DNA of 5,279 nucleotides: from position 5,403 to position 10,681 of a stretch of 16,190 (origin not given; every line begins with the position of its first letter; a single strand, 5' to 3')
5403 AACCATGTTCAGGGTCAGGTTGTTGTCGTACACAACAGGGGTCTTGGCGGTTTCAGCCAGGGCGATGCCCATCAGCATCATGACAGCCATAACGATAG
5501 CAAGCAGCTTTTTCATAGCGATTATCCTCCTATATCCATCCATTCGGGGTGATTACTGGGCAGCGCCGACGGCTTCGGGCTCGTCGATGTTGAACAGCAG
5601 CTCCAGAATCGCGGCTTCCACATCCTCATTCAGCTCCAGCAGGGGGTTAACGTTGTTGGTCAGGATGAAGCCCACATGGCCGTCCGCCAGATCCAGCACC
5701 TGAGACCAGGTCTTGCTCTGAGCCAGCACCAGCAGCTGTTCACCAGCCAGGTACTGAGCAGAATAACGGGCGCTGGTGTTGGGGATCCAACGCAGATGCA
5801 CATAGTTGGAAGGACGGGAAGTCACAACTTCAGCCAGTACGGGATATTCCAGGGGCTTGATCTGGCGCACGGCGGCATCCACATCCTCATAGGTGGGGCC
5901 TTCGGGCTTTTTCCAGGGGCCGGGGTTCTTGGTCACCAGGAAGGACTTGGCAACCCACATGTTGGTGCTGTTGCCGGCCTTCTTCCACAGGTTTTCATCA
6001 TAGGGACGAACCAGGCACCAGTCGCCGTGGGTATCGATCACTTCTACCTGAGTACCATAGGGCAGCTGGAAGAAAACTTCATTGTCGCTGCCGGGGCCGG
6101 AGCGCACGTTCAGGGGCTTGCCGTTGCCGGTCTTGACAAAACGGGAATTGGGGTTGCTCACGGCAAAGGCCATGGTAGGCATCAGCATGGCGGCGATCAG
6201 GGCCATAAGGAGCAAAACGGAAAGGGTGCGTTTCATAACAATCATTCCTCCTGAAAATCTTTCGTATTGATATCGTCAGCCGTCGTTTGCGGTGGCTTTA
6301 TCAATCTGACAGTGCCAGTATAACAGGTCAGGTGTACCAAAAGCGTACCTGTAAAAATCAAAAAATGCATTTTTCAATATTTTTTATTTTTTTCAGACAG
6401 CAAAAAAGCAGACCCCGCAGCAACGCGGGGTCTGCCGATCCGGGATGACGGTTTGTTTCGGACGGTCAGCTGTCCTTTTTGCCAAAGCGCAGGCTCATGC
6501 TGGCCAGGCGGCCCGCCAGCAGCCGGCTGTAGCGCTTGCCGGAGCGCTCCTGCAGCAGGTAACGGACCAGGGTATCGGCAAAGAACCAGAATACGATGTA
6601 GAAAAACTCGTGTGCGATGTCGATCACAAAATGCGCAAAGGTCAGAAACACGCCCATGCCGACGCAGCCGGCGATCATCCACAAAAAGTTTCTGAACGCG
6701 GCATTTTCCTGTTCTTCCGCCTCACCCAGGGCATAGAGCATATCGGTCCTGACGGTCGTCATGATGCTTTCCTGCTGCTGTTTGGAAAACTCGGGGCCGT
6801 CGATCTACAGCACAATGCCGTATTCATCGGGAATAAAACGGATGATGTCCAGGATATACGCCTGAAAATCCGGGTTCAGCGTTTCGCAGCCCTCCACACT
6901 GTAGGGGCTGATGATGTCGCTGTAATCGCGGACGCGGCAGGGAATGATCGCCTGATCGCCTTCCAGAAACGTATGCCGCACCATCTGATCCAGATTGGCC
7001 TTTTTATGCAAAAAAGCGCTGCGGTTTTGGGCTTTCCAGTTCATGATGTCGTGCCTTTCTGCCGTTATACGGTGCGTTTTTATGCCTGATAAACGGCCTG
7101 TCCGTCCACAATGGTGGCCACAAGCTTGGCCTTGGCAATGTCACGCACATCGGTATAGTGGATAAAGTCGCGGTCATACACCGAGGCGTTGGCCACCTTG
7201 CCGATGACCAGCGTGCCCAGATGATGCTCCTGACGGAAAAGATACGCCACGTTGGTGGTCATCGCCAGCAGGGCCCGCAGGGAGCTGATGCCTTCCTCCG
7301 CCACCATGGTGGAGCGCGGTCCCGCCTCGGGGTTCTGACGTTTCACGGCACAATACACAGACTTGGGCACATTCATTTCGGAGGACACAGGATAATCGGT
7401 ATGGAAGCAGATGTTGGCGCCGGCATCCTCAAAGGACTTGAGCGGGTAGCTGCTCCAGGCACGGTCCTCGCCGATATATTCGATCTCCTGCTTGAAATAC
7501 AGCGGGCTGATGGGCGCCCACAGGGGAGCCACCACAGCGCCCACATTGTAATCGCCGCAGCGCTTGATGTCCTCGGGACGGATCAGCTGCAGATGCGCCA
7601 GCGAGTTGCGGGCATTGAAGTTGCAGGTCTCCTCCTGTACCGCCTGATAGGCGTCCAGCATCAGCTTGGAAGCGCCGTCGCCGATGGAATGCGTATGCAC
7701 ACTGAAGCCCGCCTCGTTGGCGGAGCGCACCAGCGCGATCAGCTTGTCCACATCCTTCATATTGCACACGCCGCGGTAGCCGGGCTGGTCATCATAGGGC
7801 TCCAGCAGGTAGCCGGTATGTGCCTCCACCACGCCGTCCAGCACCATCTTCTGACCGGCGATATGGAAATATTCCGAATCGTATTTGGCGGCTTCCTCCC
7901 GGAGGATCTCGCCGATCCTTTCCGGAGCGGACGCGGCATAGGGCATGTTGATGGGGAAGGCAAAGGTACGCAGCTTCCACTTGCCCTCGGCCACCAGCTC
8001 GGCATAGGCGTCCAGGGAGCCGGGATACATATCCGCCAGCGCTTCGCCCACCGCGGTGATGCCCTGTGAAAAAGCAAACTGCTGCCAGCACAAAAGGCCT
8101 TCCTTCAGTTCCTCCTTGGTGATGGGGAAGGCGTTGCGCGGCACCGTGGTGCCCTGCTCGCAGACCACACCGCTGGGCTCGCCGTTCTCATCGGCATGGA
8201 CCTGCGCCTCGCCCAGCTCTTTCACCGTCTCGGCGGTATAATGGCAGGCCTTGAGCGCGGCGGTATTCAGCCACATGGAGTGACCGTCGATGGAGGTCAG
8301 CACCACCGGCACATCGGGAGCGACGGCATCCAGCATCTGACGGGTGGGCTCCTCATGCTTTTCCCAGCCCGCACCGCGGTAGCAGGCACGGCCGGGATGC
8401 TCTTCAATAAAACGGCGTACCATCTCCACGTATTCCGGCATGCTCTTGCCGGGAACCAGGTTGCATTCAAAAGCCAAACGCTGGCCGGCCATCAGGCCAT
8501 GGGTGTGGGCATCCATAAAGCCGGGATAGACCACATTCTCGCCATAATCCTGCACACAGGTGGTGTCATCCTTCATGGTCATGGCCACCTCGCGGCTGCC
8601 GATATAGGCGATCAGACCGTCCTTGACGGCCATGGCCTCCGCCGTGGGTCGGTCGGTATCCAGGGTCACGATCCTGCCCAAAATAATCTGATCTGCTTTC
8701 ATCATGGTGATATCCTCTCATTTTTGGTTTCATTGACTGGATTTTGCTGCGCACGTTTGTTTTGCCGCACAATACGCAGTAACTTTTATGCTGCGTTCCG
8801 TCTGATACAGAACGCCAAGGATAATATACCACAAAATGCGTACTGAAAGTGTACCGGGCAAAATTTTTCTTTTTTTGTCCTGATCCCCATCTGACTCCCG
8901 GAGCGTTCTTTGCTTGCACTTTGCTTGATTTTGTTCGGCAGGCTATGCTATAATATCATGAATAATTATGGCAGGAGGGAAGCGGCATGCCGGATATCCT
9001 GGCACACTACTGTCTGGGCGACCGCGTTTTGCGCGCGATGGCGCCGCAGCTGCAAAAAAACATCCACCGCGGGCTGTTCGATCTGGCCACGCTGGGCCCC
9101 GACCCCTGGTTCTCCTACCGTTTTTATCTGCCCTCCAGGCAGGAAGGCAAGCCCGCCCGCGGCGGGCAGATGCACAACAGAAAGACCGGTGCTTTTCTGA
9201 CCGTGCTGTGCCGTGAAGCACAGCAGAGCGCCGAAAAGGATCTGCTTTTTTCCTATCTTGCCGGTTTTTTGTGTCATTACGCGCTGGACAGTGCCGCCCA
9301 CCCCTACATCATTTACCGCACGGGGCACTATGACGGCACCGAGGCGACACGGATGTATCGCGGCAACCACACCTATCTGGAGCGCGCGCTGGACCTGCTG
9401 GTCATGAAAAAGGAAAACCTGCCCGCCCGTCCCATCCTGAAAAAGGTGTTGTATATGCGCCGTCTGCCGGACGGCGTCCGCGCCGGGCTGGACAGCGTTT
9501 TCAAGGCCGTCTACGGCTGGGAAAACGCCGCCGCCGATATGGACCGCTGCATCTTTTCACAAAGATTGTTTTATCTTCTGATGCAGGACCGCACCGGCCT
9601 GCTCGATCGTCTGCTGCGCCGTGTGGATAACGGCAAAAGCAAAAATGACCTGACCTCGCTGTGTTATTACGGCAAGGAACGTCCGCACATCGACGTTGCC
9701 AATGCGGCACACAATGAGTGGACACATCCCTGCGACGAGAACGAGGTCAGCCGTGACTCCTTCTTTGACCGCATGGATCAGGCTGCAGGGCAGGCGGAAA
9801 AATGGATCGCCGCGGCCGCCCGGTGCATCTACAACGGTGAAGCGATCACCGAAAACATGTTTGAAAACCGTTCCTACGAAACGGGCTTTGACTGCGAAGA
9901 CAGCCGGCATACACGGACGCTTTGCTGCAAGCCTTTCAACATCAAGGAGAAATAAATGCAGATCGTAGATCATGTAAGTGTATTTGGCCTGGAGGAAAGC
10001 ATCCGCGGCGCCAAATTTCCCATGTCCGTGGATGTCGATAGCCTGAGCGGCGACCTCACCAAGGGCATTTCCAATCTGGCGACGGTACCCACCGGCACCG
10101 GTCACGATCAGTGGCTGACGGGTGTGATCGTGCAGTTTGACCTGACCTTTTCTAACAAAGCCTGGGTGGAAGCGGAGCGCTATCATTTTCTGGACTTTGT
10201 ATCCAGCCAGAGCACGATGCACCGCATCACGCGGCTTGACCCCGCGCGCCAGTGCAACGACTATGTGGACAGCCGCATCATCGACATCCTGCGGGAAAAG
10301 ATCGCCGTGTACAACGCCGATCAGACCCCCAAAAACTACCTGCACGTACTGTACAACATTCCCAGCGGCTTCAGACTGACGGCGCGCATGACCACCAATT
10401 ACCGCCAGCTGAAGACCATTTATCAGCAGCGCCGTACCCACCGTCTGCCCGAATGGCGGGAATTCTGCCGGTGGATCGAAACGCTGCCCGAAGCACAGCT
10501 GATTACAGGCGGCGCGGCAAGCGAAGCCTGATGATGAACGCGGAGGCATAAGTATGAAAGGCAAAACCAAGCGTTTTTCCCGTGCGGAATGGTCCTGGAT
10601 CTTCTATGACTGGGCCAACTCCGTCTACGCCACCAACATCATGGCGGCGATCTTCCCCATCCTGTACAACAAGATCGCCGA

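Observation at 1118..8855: Three promoters share an 11-bp-periodic GGTAC direct-repeat element exactly 10 nt upstream of the -10 box: a candidate regulon of the locally encoded SARP/OmpR-like response regulator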

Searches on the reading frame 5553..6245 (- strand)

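Call 6: search_protein_families(library=pfam, proteins=[window:5553-6245:-])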
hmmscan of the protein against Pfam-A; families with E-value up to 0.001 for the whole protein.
window:5553-6245:- (230 aa): 3 families
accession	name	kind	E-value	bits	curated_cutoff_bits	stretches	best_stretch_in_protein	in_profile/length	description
PF08239.17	SH3_3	-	1.2e-14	54.6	27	1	45-101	3-51/54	Bacterial SH3 domain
PF18348.7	SH3_16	-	1e-08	35.3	25.8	0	155-196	5-46/49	Bacterial dipeptidyl-peptidase Sh3 domain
PF06347.19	SH3_4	-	3.5e-07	30.3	24.1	1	43-80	3-40/56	Bacterial SH3 domain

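Call 10: search_protein_families(library=ncbifam, proteins=[window:5553-6245:-], max_evalue=0.01)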
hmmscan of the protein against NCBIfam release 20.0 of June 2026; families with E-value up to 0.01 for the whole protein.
window:5553-6245:- (230 aa): 1 family
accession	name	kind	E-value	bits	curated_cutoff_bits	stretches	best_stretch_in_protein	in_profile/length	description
TIGR04211.1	SH3_and_anchor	equivalog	4.5e-07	29.7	65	1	46-81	9-45/198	TIGR04211 family SH3 domain-containing protein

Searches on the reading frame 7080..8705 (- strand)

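Call 6: search_protein_families(library=pfam, proteins=[window:7080-8705:-])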
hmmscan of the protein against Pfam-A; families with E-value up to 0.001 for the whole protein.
window:7080-8705:- (541 aa): 2 families
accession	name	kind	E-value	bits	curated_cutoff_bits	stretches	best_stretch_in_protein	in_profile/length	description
PF07969.17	Amidohydro_3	-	2.7e-60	205.7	29.7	1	56-539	7-472/472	Amidohydrolase family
PF01979.26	Amidohydro_1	-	2.9e-11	43.7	25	1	195-538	29-345/345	Amidohydrolase family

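Call 10: search_protein_families(library=ncbifam, proteins=[window:7080-8705:-], max_evalue=0.01)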
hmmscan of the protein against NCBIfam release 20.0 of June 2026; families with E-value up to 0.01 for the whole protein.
window:7080-8705:- (541 aa): 21 families
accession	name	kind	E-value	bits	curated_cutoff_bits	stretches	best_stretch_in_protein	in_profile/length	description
TIGR01224.1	hutI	equivalog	1.2e-08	34.2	298.15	1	23-78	4-57/377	imidazolonepropionase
NF051886.1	XaaProDiPepCaul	equivalog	3.8e-08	32.8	500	1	22-69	18-63/398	Xaa-Pro dipeptidase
TIGR02967.1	guan_deamin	equivalog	3.5e-06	26.2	375.4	0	24-69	8-53/401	guanine deaminase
NF058539.1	ergo_uti2_ErtD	equivalog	3.8e-06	26.1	650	1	4-70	2-62/449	hydantoin-5-propionate amidohydrolase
NF006056.0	PRK08204.1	subfamily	1.8e-05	23.7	391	0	10-70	10-67/449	hypothetical protein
NF058538.1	ergo_util_ErtD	equivalog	2.6e-05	23.3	600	0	5-71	2-62/446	hydantoin-5-propionate amidohydrolase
TIGR03178.1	allantoinase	equivalog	4.9e-05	22.3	357.85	1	6-69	2-59/441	allantoinase AllB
NF006679.0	PRK09228.1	subfamily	0.00012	21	351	1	24-69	33-78/433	guanine deaminase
NF006689.0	PRK09237.1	equivalog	0.00019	20.1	371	0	18-71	18-67/383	amidohydrolase/deacetylase family metallohydrolase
NF006549.0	PRK09045.1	equivalog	0.00037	19.2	540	0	22-73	29-79/444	TRZ/ATZ family hydrolase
NF006560.0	PRK09061.1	subfamily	0.00055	18.3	340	0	9-72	32-89/517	amidohydrolase family protein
NF005540.0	PRK07203.1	equivalog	0.00064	18.5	444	1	10-69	7-67/444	putative aminohydrolase SsnA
NF005211.0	PRK06687.1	equivalog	0.00094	18.1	703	1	23-76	22-73/419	TRZ/ATZ family protein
NF004701.0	PRK06038.1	equivalog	0.0012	17.6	609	1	10-73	11-69/432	N-ethylammeline chlorohydrolase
NF006055.0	PRK08203.1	equivalog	0.0026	16.4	532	0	12-69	14-70/455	8-oxoguanine deaminase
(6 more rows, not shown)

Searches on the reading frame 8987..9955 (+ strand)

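Call 6: search_protein_families(library=pfam, proteins=[window:8987-9955:+])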
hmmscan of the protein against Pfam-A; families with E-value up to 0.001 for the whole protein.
window:8987-9955:+ (322 aa): 1 family
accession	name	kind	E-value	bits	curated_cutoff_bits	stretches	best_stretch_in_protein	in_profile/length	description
PF00882.24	Zn_dep_PLPC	-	6.5e-10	39.6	26.8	1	7-146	2-128/167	Zinc dependent phospholipase C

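Call 10: search_protein_families(library=ncbifam, proteins=[window:8987-9955:+], max_evalue=0.01)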
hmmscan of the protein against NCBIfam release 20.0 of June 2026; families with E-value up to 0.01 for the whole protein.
window:8987-9955:+ (322 aa): 0 families

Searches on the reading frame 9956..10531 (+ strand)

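Call 9: search_protein_families(library=pfam, proteins=[window:9956-10531:+], max_evalue=1)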
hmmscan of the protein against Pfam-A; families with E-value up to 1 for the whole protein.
window:9956-10531:+ (191 aa): 1 family
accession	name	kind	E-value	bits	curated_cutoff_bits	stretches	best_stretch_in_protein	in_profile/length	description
PF08336.16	P4Ha_N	-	0.053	13.8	25.3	1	112-178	33-102/135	Prolyl 4-Hydroxylase alpha-subunit, N-terminal region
